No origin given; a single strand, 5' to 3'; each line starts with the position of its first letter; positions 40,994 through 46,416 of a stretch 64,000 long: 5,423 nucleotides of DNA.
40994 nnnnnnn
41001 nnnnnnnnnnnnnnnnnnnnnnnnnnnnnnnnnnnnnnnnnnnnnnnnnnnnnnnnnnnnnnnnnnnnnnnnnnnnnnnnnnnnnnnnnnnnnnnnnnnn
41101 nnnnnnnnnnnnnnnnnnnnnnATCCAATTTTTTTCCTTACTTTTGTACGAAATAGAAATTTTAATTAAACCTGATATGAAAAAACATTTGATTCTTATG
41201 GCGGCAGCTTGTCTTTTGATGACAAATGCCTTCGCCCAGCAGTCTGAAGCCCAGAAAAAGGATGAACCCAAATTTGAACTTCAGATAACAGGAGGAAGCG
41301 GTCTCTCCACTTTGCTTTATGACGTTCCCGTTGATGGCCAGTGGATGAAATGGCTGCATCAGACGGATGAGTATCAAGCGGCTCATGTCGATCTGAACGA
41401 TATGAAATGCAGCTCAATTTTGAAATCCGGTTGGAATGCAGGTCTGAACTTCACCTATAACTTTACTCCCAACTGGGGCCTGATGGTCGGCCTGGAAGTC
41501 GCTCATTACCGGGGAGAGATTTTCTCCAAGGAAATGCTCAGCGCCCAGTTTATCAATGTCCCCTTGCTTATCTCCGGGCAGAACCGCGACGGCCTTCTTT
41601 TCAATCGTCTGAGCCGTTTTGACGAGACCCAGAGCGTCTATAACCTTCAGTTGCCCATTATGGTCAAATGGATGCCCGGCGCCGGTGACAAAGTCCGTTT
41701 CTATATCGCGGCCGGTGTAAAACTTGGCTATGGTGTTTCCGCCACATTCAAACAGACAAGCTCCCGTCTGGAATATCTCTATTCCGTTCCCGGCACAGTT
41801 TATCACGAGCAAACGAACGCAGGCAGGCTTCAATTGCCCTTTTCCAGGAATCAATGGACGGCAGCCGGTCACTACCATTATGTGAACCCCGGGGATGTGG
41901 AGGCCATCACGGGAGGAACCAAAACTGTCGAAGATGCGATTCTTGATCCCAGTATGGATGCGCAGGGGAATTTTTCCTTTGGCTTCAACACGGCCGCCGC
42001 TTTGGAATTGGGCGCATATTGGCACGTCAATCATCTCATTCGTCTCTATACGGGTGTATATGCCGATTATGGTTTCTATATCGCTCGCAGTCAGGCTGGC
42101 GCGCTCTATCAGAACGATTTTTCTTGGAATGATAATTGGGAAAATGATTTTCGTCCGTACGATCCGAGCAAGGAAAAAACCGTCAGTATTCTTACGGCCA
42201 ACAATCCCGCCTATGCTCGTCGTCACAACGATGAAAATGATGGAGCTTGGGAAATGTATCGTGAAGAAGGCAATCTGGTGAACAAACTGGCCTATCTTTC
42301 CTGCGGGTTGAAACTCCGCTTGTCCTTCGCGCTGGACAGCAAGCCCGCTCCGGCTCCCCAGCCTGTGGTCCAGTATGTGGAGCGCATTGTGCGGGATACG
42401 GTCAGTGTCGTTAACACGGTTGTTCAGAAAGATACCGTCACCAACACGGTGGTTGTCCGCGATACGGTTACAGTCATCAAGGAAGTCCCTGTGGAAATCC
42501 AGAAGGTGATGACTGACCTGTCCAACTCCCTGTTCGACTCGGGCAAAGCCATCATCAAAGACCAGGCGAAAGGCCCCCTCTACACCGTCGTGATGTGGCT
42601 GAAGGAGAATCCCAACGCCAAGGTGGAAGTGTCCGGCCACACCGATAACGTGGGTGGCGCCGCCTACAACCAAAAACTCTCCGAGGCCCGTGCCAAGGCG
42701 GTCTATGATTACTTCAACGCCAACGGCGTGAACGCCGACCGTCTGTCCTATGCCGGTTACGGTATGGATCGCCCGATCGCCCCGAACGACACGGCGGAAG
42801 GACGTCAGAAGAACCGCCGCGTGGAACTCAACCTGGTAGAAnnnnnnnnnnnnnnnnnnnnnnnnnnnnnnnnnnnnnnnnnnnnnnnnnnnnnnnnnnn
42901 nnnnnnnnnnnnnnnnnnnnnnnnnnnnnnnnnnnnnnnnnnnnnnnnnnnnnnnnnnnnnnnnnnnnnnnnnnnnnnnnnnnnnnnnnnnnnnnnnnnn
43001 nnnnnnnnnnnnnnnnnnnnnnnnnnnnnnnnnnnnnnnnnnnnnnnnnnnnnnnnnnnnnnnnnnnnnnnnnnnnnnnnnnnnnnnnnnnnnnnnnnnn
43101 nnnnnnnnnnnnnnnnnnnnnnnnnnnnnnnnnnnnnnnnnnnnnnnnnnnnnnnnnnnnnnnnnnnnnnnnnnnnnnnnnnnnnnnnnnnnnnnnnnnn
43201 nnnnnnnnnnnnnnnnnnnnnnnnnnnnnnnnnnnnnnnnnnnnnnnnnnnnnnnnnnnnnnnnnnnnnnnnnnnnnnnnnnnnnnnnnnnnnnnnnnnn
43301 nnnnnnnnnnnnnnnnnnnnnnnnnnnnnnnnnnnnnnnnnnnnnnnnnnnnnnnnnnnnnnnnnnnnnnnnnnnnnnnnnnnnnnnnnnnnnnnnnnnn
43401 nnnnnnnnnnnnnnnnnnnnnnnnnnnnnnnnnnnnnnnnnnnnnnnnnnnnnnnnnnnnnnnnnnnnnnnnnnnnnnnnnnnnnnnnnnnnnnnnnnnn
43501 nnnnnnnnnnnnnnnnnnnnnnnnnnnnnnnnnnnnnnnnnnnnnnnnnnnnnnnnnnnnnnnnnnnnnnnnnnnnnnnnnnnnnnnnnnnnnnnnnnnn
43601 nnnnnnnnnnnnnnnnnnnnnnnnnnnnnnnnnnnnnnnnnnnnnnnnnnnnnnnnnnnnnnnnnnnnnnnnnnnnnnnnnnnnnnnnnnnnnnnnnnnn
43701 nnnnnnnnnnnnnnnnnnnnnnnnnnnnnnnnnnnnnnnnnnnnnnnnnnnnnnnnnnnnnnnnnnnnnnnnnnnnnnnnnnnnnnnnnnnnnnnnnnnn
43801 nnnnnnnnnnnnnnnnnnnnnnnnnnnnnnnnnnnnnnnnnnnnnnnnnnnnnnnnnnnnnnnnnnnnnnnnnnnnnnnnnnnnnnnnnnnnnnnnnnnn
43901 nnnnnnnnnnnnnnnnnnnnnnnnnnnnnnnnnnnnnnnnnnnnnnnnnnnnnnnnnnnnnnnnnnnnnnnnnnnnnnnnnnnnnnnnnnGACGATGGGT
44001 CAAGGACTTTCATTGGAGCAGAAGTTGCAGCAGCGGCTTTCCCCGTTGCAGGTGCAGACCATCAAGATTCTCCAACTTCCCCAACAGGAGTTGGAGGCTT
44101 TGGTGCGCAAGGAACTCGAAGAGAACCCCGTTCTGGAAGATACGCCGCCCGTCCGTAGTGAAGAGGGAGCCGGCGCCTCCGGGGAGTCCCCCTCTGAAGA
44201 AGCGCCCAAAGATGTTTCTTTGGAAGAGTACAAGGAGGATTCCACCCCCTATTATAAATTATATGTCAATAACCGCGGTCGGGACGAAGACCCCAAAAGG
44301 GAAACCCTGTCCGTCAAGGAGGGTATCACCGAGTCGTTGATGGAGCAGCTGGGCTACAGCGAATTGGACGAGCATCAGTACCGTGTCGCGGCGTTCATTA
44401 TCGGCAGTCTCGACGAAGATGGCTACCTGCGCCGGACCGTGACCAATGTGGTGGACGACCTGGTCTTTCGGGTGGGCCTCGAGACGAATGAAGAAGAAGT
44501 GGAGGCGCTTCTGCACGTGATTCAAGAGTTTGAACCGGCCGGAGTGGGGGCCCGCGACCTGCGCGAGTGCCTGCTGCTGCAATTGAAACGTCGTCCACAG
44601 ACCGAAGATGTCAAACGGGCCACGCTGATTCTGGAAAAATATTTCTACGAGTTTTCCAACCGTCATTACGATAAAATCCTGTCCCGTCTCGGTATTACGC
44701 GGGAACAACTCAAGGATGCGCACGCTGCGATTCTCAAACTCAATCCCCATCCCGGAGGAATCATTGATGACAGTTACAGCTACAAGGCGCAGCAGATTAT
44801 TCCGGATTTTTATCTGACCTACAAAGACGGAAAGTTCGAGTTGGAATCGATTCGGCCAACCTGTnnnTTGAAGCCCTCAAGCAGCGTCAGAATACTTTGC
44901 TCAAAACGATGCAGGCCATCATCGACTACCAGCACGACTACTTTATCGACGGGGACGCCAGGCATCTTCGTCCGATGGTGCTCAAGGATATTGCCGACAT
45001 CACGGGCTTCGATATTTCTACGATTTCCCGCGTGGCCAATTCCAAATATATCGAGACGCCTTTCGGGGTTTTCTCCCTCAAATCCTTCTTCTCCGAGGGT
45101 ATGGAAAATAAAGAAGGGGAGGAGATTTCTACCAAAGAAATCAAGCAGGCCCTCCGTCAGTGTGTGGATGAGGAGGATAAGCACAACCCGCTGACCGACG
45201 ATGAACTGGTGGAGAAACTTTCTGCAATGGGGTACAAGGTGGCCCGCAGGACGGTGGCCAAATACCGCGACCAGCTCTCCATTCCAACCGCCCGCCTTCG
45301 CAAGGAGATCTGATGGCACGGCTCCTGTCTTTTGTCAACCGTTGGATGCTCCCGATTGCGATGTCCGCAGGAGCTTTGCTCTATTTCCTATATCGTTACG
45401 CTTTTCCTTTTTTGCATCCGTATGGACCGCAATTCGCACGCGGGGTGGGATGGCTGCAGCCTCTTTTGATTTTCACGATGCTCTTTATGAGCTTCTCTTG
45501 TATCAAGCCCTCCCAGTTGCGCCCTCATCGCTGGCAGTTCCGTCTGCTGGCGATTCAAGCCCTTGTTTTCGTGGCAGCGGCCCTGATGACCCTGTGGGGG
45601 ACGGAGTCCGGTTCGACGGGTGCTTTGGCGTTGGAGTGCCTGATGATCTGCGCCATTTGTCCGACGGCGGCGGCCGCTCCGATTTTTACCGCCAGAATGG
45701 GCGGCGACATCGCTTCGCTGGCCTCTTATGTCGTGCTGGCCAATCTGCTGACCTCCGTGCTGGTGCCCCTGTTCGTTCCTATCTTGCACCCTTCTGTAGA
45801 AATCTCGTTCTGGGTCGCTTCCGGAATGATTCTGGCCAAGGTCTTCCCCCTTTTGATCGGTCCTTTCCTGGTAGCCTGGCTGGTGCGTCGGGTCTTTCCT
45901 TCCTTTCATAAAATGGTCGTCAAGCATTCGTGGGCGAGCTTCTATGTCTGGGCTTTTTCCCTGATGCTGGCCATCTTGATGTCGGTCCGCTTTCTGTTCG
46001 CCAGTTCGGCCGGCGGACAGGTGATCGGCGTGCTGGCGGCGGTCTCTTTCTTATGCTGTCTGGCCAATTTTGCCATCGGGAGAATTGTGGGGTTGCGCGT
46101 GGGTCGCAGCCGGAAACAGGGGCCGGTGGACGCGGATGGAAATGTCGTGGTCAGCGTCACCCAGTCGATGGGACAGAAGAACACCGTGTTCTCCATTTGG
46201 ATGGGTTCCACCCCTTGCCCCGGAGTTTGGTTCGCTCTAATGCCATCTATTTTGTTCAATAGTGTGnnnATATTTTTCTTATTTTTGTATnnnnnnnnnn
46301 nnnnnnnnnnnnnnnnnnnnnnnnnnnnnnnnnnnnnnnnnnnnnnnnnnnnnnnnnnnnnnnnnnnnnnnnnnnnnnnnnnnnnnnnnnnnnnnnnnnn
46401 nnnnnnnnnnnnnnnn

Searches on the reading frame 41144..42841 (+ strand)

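Call 69: search_protein_families(library=pfam, max_evalue=0.00001, proteins=[window:41144-42841:+])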
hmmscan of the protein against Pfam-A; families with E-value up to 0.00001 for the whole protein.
window:41144-42841:+ (566 aa): 2 families
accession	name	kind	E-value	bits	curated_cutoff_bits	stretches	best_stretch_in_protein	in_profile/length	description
PF00691.25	OmpA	-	1.4e-23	83.5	27.2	1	463-558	1-98/98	OmpA family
PF13568.12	OMP_b-brl_2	-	7.2e-09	36.4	27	1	36-210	6-130/175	Outer membrane protein beta-barrel domain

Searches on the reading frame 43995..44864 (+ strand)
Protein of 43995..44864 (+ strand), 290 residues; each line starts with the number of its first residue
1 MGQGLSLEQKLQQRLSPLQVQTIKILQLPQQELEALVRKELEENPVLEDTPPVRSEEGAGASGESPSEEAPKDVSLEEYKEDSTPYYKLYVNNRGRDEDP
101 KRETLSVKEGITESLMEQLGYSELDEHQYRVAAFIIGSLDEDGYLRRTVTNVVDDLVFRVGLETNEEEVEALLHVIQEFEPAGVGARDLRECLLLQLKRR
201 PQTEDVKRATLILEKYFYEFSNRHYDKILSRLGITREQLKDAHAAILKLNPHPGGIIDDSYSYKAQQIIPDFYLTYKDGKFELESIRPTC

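Call 70: search_protein_families(library=pfam, max_evalue=0.00001, proteins=[window:43995-44864:+])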
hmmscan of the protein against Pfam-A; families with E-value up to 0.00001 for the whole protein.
window:43995-44864:+ (290 aa): 2 families
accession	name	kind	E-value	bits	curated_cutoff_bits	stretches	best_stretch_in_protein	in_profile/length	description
PF04963.19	Sigma54_CBD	-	5.5e-49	166.8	22.9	1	104-284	5-170/185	Sigma-54 factor, core binding domain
PF00309.25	Sigma54_AID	-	5.2e-13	49.1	23.8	1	5-48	2-45/46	Sigma-54 factor, Activator interacting domain (AID)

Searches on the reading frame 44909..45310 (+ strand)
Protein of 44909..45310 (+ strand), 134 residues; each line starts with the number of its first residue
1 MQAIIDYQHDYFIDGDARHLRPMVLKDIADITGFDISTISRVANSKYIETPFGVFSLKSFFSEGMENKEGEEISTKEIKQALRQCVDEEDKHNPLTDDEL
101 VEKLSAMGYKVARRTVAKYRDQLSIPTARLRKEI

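Call 87: search_protein_families(library=pfam, max_evalue=0.001, proteins=[window:44909-45310:+])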
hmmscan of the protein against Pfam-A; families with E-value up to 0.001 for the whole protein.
window:44909-45310:+ (134 aa): 1 family
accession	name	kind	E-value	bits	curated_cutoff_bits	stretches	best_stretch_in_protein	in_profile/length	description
PF04552.19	Sigma54_DBD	-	1.1e-44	152.5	22.8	1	2-132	30-159/160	Sigma-54, DNA binding domain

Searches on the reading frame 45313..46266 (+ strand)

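Call 70: search_protein_families(library=pfam, max_evalue=0.00001, proteins=[window:45313-46266:+])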
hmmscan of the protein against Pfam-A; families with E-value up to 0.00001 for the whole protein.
window:45313-46266:+ (318 aa): 1 family
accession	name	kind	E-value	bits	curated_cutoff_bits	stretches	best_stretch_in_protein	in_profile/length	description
PF01758.21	SBF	-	6.5e-06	26.4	24.3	0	101-225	57-185/191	Sodium Bile acid symporter family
